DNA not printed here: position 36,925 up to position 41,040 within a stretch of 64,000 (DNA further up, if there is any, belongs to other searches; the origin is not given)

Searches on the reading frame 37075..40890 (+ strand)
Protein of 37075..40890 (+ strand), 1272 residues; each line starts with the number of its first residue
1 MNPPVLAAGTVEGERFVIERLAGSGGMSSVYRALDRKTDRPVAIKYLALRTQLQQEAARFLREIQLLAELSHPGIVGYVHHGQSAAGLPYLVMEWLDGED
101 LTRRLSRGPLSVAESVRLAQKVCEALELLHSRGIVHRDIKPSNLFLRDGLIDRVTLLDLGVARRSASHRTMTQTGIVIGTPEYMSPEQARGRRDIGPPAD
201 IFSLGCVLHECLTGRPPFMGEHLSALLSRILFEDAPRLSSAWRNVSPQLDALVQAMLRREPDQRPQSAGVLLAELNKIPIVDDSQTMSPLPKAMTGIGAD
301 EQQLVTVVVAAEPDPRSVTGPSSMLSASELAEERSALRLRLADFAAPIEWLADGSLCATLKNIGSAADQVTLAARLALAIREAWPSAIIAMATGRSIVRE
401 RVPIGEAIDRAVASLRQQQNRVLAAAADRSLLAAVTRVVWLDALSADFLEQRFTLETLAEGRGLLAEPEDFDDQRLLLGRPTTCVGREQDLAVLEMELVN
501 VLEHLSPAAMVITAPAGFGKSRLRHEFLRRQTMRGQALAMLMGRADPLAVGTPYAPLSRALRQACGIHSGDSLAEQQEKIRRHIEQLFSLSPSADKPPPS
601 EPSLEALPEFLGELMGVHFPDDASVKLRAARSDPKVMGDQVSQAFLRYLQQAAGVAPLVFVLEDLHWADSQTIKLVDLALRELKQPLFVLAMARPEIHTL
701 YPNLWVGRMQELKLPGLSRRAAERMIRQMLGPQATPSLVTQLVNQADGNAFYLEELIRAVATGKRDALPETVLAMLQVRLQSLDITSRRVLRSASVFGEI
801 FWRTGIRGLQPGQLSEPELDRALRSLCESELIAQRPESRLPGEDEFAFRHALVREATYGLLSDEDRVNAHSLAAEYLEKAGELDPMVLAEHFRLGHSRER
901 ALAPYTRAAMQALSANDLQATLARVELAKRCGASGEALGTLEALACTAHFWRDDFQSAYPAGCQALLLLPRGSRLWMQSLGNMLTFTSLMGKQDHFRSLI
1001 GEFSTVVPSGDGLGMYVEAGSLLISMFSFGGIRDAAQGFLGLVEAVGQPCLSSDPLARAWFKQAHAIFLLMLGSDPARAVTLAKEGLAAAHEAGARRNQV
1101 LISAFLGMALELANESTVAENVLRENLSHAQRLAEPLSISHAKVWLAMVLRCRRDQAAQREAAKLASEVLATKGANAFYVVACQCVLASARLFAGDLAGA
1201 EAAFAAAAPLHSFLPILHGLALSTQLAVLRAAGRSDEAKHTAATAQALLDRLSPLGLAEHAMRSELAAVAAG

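Call 68: search_protein_families(library=pfam, proteins=[window:37075-40890:+], max_evalue=0.00001)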
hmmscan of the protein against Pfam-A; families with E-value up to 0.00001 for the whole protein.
window:37075-40890:+ (1272 aa): 4 families
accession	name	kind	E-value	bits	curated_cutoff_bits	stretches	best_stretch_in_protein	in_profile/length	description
PF00069.31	Pkinase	-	4.8e-51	174.1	31.7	1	18-268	3-255/263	Protein kinase domain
PF07714.23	PK_Tyr_Ser-Thr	-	5.3e-28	98.5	23.1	1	20-266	5-250/258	Protein tyrosine and serine/threonine kinase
PF13191.12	AAA_16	-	3.5e-17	63.8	32.6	1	484-689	2-166/167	AAA ATPase domain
PF01636.29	APH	-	8.9e-07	29.3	23.2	1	50-131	31-109/239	Phosphotransferase enzyme family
